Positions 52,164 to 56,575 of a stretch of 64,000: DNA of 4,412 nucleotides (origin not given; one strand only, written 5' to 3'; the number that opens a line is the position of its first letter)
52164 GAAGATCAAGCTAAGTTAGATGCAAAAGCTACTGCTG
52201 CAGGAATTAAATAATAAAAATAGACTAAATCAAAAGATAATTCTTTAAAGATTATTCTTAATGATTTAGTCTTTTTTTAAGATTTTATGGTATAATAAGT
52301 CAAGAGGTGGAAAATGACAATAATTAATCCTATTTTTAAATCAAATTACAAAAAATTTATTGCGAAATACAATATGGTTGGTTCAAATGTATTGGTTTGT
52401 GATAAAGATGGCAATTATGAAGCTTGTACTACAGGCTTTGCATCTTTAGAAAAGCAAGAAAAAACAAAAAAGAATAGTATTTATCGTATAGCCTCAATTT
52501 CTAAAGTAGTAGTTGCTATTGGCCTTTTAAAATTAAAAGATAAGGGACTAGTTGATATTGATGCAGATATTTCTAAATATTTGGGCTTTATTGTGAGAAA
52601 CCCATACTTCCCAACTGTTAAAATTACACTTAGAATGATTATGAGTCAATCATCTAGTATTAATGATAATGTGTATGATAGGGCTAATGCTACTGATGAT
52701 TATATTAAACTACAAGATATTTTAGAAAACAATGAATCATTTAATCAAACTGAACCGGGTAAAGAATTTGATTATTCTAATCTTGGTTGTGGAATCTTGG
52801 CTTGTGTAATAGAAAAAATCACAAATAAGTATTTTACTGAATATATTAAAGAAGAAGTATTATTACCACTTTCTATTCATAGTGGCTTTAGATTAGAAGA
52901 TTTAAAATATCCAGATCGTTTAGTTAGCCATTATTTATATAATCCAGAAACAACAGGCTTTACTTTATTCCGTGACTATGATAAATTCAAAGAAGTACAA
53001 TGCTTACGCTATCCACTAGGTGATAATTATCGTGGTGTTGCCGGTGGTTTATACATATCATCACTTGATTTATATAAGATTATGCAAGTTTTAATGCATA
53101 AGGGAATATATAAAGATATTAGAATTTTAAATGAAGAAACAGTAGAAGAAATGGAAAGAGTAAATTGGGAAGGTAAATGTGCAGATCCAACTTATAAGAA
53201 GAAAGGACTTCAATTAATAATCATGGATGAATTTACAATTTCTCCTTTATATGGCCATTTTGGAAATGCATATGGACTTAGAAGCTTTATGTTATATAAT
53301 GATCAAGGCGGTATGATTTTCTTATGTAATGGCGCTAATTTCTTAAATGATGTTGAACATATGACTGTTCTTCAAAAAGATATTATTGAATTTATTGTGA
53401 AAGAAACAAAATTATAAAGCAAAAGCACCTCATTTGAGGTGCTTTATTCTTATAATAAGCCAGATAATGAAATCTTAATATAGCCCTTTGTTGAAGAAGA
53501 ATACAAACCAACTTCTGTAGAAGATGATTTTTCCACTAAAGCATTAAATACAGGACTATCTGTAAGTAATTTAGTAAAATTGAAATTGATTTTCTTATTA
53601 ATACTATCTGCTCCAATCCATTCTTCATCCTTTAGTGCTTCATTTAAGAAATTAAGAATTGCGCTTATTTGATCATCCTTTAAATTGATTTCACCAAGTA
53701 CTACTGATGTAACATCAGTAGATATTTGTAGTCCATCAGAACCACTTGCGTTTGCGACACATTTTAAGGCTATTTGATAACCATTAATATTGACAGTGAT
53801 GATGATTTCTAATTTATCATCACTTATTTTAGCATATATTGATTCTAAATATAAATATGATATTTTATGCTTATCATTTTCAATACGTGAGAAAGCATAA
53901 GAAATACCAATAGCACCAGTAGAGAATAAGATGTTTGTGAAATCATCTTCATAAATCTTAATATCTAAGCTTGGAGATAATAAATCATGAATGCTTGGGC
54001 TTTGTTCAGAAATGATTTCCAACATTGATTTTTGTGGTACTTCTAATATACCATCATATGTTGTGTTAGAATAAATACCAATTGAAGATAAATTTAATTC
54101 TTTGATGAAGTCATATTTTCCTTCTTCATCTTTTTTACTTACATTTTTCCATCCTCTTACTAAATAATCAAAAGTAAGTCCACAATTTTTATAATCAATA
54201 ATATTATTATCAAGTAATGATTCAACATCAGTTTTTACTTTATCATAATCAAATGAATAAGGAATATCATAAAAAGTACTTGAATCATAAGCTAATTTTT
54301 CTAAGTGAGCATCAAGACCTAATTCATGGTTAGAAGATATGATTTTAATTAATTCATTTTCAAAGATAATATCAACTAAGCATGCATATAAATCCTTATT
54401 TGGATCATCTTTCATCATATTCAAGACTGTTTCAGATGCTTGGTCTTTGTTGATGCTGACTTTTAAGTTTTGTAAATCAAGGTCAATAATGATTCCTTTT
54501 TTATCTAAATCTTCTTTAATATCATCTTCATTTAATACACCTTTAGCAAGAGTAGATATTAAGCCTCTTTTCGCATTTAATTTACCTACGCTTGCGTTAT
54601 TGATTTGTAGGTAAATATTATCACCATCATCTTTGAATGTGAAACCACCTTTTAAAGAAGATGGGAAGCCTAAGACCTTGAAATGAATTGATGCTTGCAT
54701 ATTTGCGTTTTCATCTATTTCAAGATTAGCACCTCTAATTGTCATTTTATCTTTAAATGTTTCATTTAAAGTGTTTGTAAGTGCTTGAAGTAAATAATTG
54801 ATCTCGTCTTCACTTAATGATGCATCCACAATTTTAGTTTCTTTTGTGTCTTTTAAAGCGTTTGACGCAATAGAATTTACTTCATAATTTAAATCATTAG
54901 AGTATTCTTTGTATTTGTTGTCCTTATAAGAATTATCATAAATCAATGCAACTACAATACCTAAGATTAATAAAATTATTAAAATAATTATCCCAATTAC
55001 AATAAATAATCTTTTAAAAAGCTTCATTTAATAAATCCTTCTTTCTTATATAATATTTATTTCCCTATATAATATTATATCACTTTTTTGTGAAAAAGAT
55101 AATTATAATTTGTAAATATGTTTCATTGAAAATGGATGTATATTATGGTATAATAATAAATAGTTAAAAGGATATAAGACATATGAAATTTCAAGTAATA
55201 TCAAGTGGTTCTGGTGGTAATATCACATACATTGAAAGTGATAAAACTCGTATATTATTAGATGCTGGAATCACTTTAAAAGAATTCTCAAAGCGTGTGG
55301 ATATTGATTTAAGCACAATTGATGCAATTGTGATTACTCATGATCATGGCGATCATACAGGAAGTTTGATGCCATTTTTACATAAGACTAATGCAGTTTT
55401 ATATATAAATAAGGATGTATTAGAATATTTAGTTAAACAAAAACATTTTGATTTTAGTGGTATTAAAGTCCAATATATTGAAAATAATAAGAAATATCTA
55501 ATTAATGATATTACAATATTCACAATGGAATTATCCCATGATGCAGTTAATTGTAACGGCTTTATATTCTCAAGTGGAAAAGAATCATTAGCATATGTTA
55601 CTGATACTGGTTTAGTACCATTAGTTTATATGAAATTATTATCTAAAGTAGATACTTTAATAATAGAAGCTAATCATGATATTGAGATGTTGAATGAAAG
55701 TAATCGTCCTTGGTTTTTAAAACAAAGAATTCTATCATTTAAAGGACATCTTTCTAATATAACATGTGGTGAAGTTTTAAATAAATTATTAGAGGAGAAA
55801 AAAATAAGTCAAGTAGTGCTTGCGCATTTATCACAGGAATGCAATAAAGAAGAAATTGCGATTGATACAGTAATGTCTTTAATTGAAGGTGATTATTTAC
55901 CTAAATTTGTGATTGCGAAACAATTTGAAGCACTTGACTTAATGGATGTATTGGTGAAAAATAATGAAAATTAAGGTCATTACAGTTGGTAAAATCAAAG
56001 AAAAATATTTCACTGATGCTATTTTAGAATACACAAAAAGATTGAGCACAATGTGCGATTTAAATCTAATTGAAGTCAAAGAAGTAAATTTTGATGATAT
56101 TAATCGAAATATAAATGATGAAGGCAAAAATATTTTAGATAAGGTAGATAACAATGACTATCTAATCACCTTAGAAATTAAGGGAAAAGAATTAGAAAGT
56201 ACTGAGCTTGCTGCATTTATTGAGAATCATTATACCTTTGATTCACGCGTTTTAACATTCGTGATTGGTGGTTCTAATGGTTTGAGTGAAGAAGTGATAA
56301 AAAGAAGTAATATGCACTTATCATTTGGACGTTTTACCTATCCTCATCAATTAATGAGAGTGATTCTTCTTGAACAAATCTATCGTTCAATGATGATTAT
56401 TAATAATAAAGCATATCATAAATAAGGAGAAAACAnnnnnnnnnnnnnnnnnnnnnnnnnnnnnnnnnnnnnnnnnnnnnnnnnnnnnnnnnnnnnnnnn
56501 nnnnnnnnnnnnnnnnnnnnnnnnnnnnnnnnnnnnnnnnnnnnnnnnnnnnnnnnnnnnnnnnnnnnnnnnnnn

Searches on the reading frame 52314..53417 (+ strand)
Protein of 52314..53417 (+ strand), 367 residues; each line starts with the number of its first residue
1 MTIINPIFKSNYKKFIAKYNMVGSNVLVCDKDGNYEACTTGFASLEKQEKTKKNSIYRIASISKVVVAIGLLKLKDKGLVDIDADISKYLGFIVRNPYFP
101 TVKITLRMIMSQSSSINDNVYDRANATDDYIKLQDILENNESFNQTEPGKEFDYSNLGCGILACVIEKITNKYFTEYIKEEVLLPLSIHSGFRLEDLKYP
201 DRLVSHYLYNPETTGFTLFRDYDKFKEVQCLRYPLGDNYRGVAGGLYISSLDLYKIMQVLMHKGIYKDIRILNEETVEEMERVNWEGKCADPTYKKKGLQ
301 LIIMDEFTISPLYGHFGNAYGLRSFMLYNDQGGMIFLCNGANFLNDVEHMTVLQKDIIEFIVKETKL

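Call 67: search_protein_families(library=pfam, proteins=[window:52314-53417:+], max_evalue=0.01)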
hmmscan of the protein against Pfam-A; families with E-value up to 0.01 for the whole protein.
window:52314-53417:+ (367 aa): 1 family
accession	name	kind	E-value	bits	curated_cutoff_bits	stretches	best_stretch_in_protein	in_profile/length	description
PF00144.29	Beta-lactamase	-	1.2e-33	117.2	27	1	9-347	2-317/329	Beta-lactamase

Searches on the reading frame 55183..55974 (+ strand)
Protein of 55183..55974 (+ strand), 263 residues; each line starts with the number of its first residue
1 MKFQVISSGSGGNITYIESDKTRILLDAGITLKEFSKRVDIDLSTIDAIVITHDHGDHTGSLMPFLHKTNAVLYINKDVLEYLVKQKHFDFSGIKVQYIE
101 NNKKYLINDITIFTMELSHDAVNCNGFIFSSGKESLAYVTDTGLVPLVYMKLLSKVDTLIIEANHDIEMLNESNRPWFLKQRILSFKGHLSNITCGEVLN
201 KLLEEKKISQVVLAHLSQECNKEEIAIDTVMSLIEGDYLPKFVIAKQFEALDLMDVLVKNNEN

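Call 67: search_protein_families(library=pfam, proteins=[window:55183-55974:+], max_evalue=0.01)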
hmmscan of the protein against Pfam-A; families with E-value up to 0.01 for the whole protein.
window:55183-55974:+ (263 aa): 5 families
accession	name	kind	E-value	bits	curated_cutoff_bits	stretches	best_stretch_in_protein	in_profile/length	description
PF12706.13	Lactamase_B_2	-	5.8e-20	72.2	27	1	22-190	1-178/200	Beta-lactamase superfamily domain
PF00753.33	Lactamase_B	-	2.7e-15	57.2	22.7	1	11-94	5-92/196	Metallo-beta-lactamase superfamily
PF13483.12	Lactamase_B_3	-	0.00013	22.4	24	1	16-161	11-131/160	Beta-lactamase superfamily domain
PF23023.1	Anti-Pycsar_Apyc1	-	0.00056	19.9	50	1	16-67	24-75/250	Anti-Pycsar protein Apyc1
PF16661.11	Lactamase_B_6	-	0.0019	18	27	1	17-70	2-60/193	Metallo-beta-lactamase superfamily domain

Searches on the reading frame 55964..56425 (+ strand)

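Call 67: search_protein_families(library=pfam, proteins=[window:55964-56425:+], max_evalue=0.01)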
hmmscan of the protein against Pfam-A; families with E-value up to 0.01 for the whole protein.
window:55964-56425:+ (153 aa): 1 family
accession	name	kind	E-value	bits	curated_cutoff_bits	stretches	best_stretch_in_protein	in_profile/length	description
PF02590.22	SPOUT_MTase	-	1.1e-51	175.3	27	1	1-152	1-154/154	Predicted SPOUT methyltransferase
